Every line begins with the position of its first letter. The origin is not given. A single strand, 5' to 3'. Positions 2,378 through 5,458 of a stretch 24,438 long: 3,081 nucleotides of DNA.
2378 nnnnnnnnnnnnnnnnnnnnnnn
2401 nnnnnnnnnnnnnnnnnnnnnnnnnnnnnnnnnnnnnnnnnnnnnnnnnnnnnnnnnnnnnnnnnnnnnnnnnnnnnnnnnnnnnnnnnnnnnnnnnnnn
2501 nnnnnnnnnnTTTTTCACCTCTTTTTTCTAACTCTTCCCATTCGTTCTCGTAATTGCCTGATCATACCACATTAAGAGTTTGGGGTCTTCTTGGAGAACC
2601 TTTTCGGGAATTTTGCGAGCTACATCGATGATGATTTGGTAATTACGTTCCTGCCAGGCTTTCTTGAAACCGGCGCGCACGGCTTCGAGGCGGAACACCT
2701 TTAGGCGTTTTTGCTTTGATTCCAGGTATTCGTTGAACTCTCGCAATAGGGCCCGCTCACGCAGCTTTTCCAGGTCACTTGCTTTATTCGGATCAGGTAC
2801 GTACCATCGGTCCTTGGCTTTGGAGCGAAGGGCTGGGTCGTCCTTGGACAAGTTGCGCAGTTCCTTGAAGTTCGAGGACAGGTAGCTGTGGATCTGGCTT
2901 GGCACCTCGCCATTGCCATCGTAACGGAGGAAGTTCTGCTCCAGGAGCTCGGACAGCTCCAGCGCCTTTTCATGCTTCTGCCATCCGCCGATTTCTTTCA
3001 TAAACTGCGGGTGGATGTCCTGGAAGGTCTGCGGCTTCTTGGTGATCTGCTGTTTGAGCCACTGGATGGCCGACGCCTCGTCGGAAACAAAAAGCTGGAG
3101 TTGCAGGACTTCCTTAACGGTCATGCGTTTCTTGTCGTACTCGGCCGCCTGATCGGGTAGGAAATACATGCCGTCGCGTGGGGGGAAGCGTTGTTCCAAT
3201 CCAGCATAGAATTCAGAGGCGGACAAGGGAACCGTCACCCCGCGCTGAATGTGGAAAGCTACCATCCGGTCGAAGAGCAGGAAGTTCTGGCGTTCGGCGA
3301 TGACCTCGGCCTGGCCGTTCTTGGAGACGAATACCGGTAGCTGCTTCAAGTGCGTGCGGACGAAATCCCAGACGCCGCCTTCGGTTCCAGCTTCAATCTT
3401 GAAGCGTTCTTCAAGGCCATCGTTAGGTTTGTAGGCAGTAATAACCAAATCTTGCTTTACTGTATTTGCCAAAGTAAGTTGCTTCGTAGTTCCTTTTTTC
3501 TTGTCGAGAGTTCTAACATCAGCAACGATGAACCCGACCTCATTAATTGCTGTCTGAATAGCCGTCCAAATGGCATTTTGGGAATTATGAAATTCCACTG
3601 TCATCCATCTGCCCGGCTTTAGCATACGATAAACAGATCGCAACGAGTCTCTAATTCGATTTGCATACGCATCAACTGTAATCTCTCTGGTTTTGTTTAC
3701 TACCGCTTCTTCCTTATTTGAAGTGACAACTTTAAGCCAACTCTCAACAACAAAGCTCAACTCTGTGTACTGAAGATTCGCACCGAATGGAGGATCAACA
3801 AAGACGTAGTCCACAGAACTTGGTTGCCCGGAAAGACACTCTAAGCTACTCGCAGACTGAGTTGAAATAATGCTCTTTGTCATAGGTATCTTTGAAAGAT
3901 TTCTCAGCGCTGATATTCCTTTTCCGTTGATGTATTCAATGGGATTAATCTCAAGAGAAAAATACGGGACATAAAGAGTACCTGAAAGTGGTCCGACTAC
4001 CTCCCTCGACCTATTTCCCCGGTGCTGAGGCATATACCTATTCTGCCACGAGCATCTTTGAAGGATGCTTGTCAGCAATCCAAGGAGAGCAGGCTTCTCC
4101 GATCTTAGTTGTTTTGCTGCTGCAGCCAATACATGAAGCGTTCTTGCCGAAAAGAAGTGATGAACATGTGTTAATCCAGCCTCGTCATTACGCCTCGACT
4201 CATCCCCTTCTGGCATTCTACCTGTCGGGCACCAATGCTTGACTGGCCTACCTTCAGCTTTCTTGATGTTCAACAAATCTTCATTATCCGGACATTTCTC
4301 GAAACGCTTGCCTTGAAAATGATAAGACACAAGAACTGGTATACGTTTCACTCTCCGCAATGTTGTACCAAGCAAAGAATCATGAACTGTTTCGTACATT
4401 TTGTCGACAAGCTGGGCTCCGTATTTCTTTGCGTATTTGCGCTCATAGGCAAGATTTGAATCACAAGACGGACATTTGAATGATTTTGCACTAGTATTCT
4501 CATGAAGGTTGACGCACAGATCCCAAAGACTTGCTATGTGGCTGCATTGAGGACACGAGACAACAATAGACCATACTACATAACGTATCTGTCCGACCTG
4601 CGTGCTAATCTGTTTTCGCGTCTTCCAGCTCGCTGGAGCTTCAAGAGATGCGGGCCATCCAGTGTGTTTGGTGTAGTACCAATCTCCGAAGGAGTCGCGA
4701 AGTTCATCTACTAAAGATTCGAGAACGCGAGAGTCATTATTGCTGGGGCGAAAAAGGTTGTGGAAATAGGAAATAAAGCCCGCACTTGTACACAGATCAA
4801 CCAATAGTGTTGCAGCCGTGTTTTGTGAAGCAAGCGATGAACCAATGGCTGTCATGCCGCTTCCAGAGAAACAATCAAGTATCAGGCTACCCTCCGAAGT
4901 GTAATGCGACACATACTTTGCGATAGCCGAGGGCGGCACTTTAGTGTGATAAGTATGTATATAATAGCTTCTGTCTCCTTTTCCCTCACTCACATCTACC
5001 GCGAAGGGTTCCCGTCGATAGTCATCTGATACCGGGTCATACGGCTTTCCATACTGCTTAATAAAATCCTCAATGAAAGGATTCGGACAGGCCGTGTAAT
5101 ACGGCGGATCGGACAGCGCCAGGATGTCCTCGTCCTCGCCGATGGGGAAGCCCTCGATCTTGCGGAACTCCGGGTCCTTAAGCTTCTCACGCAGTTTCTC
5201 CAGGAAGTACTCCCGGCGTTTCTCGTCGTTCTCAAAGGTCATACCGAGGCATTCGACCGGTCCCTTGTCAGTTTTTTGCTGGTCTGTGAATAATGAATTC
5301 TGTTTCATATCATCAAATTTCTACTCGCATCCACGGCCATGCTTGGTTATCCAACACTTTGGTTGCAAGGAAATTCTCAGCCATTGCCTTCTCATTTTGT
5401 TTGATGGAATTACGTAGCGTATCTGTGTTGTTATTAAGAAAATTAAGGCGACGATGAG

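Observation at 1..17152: Type 3 BREX backbone used as a scaffold for three extra co-transcribed defence modules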

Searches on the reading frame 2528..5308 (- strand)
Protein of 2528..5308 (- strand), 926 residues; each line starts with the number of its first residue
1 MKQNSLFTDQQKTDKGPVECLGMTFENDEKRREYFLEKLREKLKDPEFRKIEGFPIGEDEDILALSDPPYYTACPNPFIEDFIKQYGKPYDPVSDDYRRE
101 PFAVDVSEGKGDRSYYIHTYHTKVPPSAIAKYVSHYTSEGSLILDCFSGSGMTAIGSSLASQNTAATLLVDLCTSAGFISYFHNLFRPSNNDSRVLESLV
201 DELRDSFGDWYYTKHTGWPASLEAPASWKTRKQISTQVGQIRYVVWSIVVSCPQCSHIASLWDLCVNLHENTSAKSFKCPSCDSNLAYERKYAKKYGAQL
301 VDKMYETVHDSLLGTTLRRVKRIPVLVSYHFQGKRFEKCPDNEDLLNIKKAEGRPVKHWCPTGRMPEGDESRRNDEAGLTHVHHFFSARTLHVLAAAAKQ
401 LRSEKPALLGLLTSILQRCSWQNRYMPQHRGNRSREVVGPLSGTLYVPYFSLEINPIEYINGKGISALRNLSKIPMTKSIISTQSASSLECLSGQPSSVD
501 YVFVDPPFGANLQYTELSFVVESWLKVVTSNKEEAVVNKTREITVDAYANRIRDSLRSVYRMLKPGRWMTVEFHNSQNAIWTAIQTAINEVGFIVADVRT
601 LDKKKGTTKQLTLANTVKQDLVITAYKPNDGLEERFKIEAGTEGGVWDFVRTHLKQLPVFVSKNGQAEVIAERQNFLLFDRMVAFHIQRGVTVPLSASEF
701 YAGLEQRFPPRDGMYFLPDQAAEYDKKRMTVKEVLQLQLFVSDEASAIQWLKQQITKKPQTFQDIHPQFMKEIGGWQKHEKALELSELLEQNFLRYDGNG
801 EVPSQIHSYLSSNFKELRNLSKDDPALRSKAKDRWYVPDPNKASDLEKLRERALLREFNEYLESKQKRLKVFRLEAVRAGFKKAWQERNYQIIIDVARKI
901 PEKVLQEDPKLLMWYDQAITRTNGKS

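Call 3: search_protein_families(library=pfam, proteins=[window:2528-5308:-], max_evalue=0.01)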
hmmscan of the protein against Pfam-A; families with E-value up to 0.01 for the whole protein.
window:2528-5308:- (926 aa): 2 families
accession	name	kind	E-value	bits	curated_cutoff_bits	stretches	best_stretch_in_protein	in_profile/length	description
PF01555.25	N6_N4_Mtase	-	8.8e-14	52.4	26.7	2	112-156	159-198/221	DNA methylase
PF03602.21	Cons_hypoth95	-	2.1e-05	24.7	24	1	470-526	83-143/182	Conserved hypothetical protein 95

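Call 4: search_protein_families(library=padloc, proteins=[window:2528-5308:-], max_evalue=0.001)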
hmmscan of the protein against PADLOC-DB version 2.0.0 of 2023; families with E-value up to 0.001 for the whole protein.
window:2528-5308:- (926 aa): 11 families
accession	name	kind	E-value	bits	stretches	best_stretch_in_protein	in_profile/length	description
PDLC02541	PglX|PglXI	-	0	1241.1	2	167-924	191-918/919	PglXI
PDLC03346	MTase_II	-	1.1e-291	968.3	3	235-922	355-1064/1068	Type II methyltransferase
PDLC03312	MTase_II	-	3.2e-55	185.5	2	419-610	1051-1245/1344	Type II methyltransferase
PDLC03319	MTase_II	-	9.5e-19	65.6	1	492-629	285-423/503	Type II methyltransferase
PDLC03367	MTase_II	-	3.7e-13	46.7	1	383-595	224-444/633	Type II methyltransferase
PDLC02189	DUF1156_MTase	-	8.1e-08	28.9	1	367-595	426-648/944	-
PDLC03371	MTase_II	-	1e-07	29.8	1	120-157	191-228/260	Type II methyltransferase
PDLC03353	MTase_II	-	2.1e-06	25.5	0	495-609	24-123/260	Type II methyltransferase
PDLC03239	MTase_II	-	4.7e-06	23.6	0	105-165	53-118/442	Type II methyltransferase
PDLC03354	MTase_II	-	0.00037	17.6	0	136-161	337-362/425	Type II methyltransferase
PDLC03325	MTase_II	-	0.00051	16.9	0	476-576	272-365/426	Type II methyltransferase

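Call 15: search_protein_families(library=ncbifam, proteins=[window:2528-5308:-], max_evalue=0.001)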
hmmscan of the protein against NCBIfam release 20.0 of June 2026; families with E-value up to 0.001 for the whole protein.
window:2528-5308:- (926 aa): 2 families
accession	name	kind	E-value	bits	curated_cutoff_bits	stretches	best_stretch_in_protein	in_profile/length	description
NF042963.1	DUF1156_antiphage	equivalog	2.5e-08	32.6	1000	1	359-588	439-668/960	anti-phage-associated DUF1156 domain-containing protein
TIGR00095.1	TIGR00095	equivalog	0.00037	20.2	117.5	0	468-542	92-165/194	16S rRNA (guanine(966)-N(2))-methyltransferase RsmD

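Call 18: find_related_loci(query=window:2528-5308:-, collection=genome_contigs, flank=10000)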
Query window:2528-5308:- (926 aa) in genome_contigs; peptide patterns used: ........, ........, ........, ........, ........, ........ (x = any residue, [..] = any of these).
367 stretches matched a pattern; 360 encode a relative of the query (tblastn E <= 1e-3); the best 80 are kept; 80 distinct loci.
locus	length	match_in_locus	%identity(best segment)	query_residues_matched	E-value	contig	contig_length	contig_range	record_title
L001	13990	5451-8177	73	16-925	0e+0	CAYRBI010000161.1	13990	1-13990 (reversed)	MAG TPA_asm: uncultured bacterium isolate binchicken_co66_130 genome assembly, contig: NODE_6722_length_13990_cov_8.3034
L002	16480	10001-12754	61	6-921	0e+0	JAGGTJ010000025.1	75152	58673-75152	MAG: Deltaproteobacteria bacterium isolate AUK045 PB_MANV_045_c_000000000003, whole genome shotgun sequence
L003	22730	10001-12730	61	2-923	0e+0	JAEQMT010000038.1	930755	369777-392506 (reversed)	MAG: Desulfofustis sp. PB-SRB1 isolate PB-SRB1-LS01-2011a unitig_67_otuB, whole genome shotgun sequence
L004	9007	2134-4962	59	6-921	0e+0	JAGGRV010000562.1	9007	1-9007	MAG: Deltaproteobacteria bacterium isolate AUK005 PB_MANV_005_c_000000000251, whole genome shotgun sequence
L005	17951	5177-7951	57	6-921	0e+0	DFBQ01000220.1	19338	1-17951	MAG TPA_asm: Deltaproteobacteria bacterium UBA3076 UBA3076_contig_820, whole genome shotgun sequence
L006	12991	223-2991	56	10-925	0e+0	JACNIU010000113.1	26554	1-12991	MAG: Desulfobacterales bacterium isolate NIOZ-UU19 NIOZ-UU_NODE_2098_length_26554_cov_18.0474, whole genome shotgun sequ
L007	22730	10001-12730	57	18-922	0e+0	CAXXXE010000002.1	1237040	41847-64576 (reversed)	MAG: Desulfatiglandales bacterium isolate d5234fa8-f814-4557-af24-a28d4dae9633 genome assembly, contig: contig_2, whole 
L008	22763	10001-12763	55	16-926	0e+0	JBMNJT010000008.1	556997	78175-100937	MAG: Bacillota bacterium isolate SBF912LR0HQ0142 contig_8060, whole genome shotgun sequence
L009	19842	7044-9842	55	3-921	0e+0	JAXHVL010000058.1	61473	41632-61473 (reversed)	MAG: Thermodesulfobacteriota bacterium isolate MAG76_tar_biofilm MAG76_58, whole genome shotgun sequence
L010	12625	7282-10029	56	16-924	0e+0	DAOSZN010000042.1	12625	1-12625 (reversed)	MAG TPA_asm: Bacillota bacterium isolate AMR_MDS_2058 NODE_4195_length_12625_cov_11.891488, whole genome shotgun sequenc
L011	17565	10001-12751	53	15-924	0e+0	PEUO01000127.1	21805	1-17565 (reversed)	MAG: Deltaproteobacteria bacterium CG03_land_8_20_14_0_80_45_14 CG03_land_8_20_14_0.80_scaffold_806_c, whole genome shot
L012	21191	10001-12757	54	15-922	0e+0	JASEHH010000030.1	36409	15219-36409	MAG: Thermodesulfobacteriota bacterium isolate Yes70-18 NODE_366_length_36409_cov_54.879243, whole genome shotgun sequen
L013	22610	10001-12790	54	2-924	0e+0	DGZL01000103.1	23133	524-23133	MAG TPA_asm: Firmicutes bacterium UBA4981 UBA4981_contig_2309, whole genome shotgun sequence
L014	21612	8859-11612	55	17-924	0e+0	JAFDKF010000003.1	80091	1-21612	MAG: Deltaproteobacteria bacterium isolate Meg22_46_Bin_1 Meg22_46_Bin_1_scaffold_391, whole genome shotgun sequence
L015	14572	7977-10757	54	1-925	0e+0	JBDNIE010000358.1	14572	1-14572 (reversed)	MAG: Halioglobus sp. isolate concoct.55.ELB k141_1338551, whole genome shotgun sequence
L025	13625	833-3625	51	14-923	0e+0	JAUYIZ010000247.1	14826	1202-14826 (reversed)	MAG: Desulfobacterales bacterium isolate C24_metabat.bin.116_sub C24_k141_648691, whole genome shotgun sequence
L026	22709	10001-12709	53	17-923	0e+0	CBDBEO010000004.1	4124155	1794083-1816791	MAG: uncultured Candidatus Binatia bacterium isolate d69ef4bc-d7cd-432e-8a93-c2be756c76d7 genome assembly, contig: conti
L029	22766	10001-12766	51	12-922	0e+0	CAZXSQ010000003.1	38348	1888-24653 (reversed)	MAG TPA_asm: uncultured bacterium isolate SRP141376_co1_248 genome assembly, contig: NODE_2519_length_38348_cov_3.546706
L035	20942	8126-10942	51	2-924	0e+0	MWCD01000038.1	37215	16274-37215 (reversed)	MAG: bacterium ADurb.Bin236 isolate ADurb.Bin236 BWY28_contig000038, whole genome shotgun sequence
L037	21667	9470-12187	50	1-924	0e+0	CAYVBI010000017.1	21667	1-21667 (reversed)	MAG TPA_asm: uncultured Dehalococcoidales bacterium isolate SRP178699_co1_305 genome assembly, contig: NODE_2880_length_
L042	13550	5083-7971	50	5-923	0e+0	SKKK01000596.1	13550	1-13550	MAG: Planctomycetaceae bacterium isolate CSSed162cmA_153 CSSed16-2cmA-13485, whole genome shotgun sequence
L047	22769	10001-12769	49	5-923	0e+0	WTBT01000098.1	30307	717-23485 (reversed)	MAG: Candidatus Aegiribacteria sp. isolate GLR63 c_000000573204, whole genome shotgun sequence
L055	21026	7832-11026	46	3-923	0e+0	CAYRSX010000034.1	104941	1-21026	MAG TPA_asm: uncultured Desulfobulbaceae bacterium isolate binchicken_co23_241 genome assembly, contig: k141_814500, who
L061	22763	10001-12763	48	1-925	0e+0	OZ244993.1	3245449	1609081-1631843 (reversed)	MAG: Rhodothermales bacterium isolate ceceef6d-0efe-4d9a-b7e8-778d3fd0e989 genome assembly, chromosome: 1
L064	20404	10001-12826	47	1-925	0e+0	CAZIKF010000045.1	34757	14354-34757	MAG TPA_asm: uncultured bacterium isolate binchicken_co28_71 genome assembly, contig: NODE_901_length_34757_cov_18.29413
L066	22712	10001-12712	58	18-922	0e+0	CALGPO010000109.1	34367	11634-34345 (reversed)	MAG: uncultured bacterium isolate N1_Bin_METABAT__18_1 genome assembly, contig: c_000002270377, whole genome shotgun seq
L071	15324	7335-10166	46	16-921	0e+0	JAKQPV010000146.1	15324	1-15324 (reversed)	MAG: Spirochaetota bacterium isolate USMO_maxbin.118 k141_539970, whole genome shotgun sequence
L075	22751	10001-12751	52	16-923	0e+0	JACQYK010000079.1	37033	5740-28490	MAG: Deltaproteobacteria bacterium isolate NC_groundwater_1539_Pr4_S-0.65um_50_9 SR1-18-Sp65_coassembly_scaffold_116415,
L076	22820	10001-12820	44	5-925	0e+0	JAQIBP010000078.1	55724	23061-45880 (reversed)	MAG: Deltaproteobacteria bacterium isolate GH13 k119_459211, whole genome shotgun sequence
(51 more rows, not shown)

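Call 24: search_protein_families(library=padloc, proteins=[L035:18245-20260:+, L047:16807-19611:+, L037:14199-14957:+, L066:8136-9797:+, L026:12718-14595:+, L047:1186-1401:+, L061:14685-15734:+, L009:14456-14875:+, L055:11043-13742:+, L005:9898-10587:+], max_evalue=0.00001)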
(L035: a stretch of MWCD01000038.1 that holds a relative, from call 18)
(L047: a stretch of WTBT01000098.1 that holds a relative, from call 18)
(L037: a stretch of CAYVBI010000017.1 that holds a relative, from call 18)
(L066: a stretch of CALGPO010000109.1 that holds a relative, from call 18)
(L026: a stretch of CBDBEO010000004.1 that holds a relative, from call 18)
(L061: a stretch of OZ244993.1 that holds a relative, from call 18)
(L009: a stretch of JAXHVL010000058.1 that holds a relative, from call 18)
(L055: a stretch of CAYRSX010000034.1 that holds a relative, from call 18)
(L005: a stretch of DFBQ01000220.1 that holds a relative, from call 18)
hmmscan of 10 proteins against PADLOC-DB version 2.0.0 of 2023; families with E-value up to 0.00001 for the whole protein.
L035:18245-20260:+ (671 aa): 4 families
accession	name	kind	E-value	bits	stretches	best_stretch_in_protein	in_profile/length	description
PDLC02558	PglZ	-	6.1e-304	1007.5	1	7-670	1-665/666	PglZ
PDLC02556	PglZ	-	1.9e-147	490.6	1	15-668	7-639/641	PglZ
PDLC02555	PglZ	-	2.9e-26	90.2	1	10-666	5-611/613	PglZ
PDLC02565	PglZ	-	1.8e-08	31.2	1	409-582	484-659/910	PglZ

L047:16807-19611:+ (934 aa): 45 families (the best 25 are shown)
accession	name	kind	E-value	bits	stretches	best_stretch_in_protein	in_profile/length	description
PDLC02500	BrxHI|BrxHII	-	0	1512.8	1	5-930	3-931/933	BrxHI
PDLC02621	DrmD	-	1e-94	316.6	1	80-606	109-665/1040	DrmD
PDLC00659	HmaA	-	2.6e-88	295.2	1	67-638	79-675/1176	SNF2 helicase / DEAD-box helicase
PDLC02504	BrxHI|BrxHII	-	1.4e-84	282.7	1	70-659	87-665/971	BrxHII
PDLC02620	DrmD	-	1.3e-77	259.8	1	89-625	96-630/1060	DrmD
PDLC02572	DrmA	-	7.2e-68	227.5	1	79-577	105-626/1043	DrmA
PDLC02619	DrmD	-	1.1e-66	223.7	2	510-658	471-617/872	DrmD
PDLC02623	DrmD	-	6.8e-64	214.1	2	343-609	415-661/1040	DrmD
PDLC02632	DrmD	-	1e-61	207.3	1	80-576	111-628/662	DrmD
PDLC02634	DrmD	-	1e-56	190.3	1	91-617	90-630/900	DrmD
PDLC02633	DrmD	-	2.8e-52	175.8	1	75-604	109-660/839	DrmD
PDLC02843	DpdE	-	1.3e-46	157.1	3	87-162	153-228/1091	DpdE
PDLC02840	DpdE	-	8.7e-45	151.4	3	89-163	156-231/1091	DpdE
PDLC02844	DpdE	-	5.4e-37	125.2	2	87-291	148-325/1074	DpdE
PDLC02624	DrmD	-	3.6e-36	122.9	1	130-575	2-468/652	DrmD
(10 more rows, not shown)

L037:14199-14957:+ (252 aa): 2 families
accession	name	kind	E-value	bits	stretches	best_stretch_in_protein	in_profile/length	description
PDLC02444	BrxA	-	9.7e-78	259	1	1-245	1-248/251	BrxA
PDLC02437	BrxA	-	1.9e-51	172.8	1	7-243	3-235/238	BrxA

L066:8136-9797:+ (553 aa): 4 families
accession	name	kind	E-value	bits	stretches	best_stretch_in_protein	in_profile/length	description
PDLC02402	Aga_SIR2-PNTD1-PNTD2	-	2.4e-12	43.8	1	193-362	358-534/876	Class I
PDLC02418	Aga_SIR2-Kinase-PNTD1-PNTD2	-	1.6e-09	34.5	1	282-360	321-410/756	Class I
PDLC01879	CARF3--CARF_TM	-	3.5e-07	28.1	0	408-473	150-210/222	-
PDLC02394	pAgo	-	3.5e-06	23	0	281-394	315-440/1121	-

L026:12718-14595:+ (625 aa): 52 families (the best 25 are shown)
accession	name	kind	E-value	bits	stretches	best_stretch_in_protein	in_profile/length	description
PDLC03878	NsnB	-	2.5e-70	236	2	352-611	107-342/345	-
PDLC04148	HEC-03B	-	2.5e-50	169.9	2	372-619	215-452/458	-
PDLC04707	PDC-M55A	-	2e-43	146.9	2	371-620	186-418/421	-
PDLC02979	AriA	-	9.1e-26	89.5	2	469-548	290-373/373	-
PDLC02980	AriA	-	7.9e-19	66.7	1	481-549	235-304/304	-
PDLC04175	HEC-01A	-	4.5e-14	50.3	1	2-54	6-57/363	-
PDLC04176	HEC-01A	-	2.7e-13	48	1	3-55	4-56/371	-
PDLC04178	HEC-01A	-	3.8e-13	47.2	1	2-54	9-60/399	-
PDLC02358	Old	-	5.3e-12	43.3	0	2-49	4-50/578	Old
PDLC02335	AbiLi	-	1.1e-11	42.4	1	1-51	49-105/326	AbiLi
PDLC04135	mad3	-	1.4e-11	42.5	1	2-65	2-59/374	mads_3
PDLC02981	AriAB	-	4.1e-11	40.3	0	504-549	331-378/694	-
PDLC04541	PDC-M25A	-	9.2e-11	39.4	1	1-54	1-53/380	-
PDLC04179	HEC-01A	-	9.5e-11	39.4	1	1-51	1-50/459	-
PDLC04144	HEC-01B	-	1.3e-10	39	0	2-90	3-84/395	-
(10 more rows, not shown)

L047:1186-1401:+ (71 aa): 1 family
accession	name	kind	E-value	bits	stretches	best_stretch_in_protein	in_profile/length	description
PDLC04133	mad1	-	1.5e-10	39.2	1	12-59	6-53/60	mads_1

L061:14685-15734:+ (349 aa): 0 families

L009:14456-14875:+ (139 aa): 0 families

L055:11043-13742:+ (899 aa): 9 families
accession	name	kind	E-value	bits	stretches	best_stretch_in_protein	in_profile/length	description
PDLC02208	Ppl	-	6.9e-42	141.6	2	767-893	768-888/894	-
PDLC04135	mad3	-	2.9e-14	51.4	2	294-565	17-234/374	mads_3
PDLC03859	LmuB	-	5.9e-13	46.9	1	295-415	19-124/611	-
PDLC02980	AriA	-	5.4e-11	41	1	759-837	221-302/304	-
PDLC03863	LmuB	-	5.9e-08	29.8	1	292-422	17-126/610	-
PDLC04680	PDC-M49A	-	3.3e-06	24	0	776-897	539-669/674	-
PDLC04140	mad8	-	5.2e-06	24.2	0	292-487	19-142/314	mads_8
PDLC00250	LmuB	-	8.4e-06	22.7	0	296-326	24-54/582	AAA ATPase domain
PDLC00091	GajA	-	8.5e-06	22.9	1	291-324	16-49/627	AAA ATPase domain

L005:9898-10587:+ (229 aa): 0 families

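Call 30: find_encoding_contigs(protein=window:2528-5308:-, flank=10000)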
Protein window:2528-5308:- (926 aa): no gene with exactly this product is on record in the collection.

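Call 41: search_protein_families(library=pfam, proteins=[L066:8136-9797:+, L075:7204-8916:+, L005:3833-5008:+, L015:6076-7965:+, L029:9099-9881:+, L061:14685-15734:+, L005:9898-10587:+, L042:9384-9917:+, L064:12832-14349:+, L008:12724-16380:+], max_evalue=0.001)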
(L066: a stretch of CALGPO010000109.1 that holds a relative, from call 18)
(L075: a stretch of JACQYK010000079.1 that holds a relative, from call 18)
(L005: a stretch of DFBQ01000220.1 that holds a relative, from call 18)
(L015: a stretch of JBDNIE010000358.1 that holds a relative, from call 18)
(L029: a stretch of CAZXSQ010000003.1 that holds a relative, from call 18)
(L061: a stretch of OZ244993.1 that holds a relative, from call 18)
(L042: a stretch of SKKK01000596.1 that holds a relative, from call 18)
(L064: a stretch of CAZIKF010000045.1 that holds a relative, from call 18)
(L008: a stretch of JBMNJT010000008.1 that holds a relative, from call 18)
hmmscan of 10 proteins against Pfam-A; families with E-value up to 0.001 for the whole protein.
L066:8136-9797:+ (553 aa): 4 families
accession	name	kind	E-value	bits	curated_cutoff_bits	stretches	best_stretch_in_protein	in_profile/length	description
PF13749.12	HATPase_c_4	-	1.4e-18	67.1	26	1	305-387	4-87/89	Putative ATP-dependent DNA helicase recG C-terminal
PF04326.19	SLFN_AlbA_2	-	1.2e-17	65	25.3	1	14-108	1-97/118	Schlafen, AlbA_2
PF04703.18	FaeA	-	9.5e-05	23.1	20.7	0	500-541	4-46/62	FaeA-like protein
PF22168.2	DIP2311-like_C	-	0.00042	21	27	0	433-472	23-62/63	Transcriptional regulator DIP2311-like, C-terminal domain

L075:7204-8916:+ (570 aa): 2 families
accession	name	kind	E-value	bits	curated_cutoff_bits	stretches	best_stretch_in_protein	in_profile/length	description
PF13749.12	HATPase_c_4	-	1.4e-17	63.9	26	1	314-398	3-89/89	Putative ATP-dependent DNA helicase recG C-terminal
PF04326.19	SLFN_AlbA_2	-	6.1e-16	59.5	25.3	1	23-144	1-117/118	Schlafen, AlbA_2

L005:3833-5008:+ (391 aa): 2 families
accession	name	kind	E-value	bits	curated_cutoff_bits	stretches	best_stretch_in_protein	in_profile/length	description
PF06250.17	YhcG_C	-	4.8e-58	195.9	32.5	1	220-374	2-156/157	YhcG PDDEXK nuclease domain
PF17761.7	DUF1016_N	-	1e-39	136.2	32.8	1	23-195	5-137/137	DUF1016 N-terminal domain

L015:6076-7965:+ (629 aa): 2 families
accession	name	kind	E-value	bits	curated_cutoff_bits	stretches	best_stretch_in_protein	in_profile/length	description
PF02518.31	HATPase_c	-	7e-08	33.3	26.4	1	17-85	5-75/111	Histidine kinase-, DNA gyrase B-, and HSP90-like ATPase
PF13589.12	HATPase_c_3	-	4.9e-07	30.3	25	1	23-87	8-78/137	Histidine kinase-, DNA gyrase B-, and HSP90-like ATPase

L029:9099-9881:+ (260 aa): 1 family
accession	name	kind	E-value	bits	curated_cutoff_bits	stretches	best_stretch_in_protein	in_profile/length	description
PF08861.15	DUF1828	-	5.6e-27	94.3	22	1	32-122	1-91/91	Domain of unknown function DUF1828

L061:14685-15734:+ (349 aa): 0 families

L005:9898-10587:+ (229 aa): 1 family
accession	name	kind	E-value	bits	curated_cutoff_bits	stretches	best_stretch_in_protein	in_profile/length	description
PF09414.15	RNA_ligase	-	7.5e-32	111.3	27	1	40-199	2-169/171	RNA ligase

L042:9384-9917:+ (177 aa): 0 families

L064:12832-14349:+ (505 aa): 0 families

L008:12724-16380:+ (1218 aa): 6 families
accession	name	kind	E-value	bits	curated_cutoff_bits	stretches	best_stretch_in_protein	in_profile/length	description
PF13245.12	AAA_19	-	3.7e-27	95.6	25.1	1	595-743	1-134/134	AAA domain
PF13604.12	AAA_30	-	6e-27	95.1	27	1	593-771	4-156/191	AAA domain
PF13538.12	UvrD_C_2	-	2.8e-14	53.1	27.4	1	1012-1059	1-51/52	UvrD-like helicase C-terminal domain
PF01443.25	Viral_helicase1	-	8e-13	49.2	21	2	1015-1060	179-227/228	Viral superfamily 1 RNA helicase core domain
PF13086.12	AAA_11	-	5.9e-08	33.2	27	0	593-655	4-71/257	AAA domain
PF00580.27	UvrD-helicase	-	2.7e-06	27.7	23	1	598-674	8-85/271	UvrD/REP helicase N-terminal domain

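Call 74: search_protein_families(library=pfam, proteins=[L025:3708-4091:+, L055:7353-7808:+, L076:14063-14782:+, L071:11510-12181:+], max_evalue=0.001)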
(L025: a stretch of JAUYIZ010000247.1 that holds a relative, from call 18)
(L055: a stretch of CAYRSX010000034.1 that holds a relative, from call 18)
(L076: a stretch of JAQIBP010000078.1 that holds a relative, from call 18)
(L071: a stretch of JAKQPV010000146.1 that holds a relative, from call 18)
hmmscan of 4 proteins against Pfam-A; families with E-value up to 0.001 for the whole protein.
L025:3708-4091:+ (127 aa): 2 families
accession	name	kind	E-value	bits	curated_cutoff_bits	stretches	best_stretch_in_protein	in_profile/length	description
PF05635.17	23S_rRNA_IVP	-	1.2e-38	132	33.8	1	8-111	1-104/106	23S rRNA-intervening sequence protein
PF22296.2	bAvd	-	7.3e-07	30.1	40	1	11-117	2-106/107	bAvd-like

L055:7353-7808:+ (151 aa): 1 family
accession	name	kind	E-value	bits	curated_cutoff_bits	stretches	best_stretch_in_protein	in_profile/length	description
PF05635.17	23S_rRNA_IVP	-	4.7e-35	120.5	33.8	1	8-112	1-105/106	23S rRNA-intervening sequence protein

L076:14063-14782:+ (239 aa): 1 family
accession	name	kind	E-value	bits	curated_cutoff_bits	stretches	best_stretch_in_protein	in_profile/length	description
PF14103.11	DUF4276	-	1.3e-07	32.5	30.2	1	27-229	1-189/192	Domain of unknown function (DUF4276)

L071:11510-12181:+ (223 aa): 1 family
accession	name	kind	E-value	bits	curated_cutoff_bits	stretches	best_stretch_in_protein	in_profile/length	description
PF14103.11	DUF4276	-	0.00013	22.7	30.2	1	12-214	1-189/192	Domain of unknown function (DUF4276)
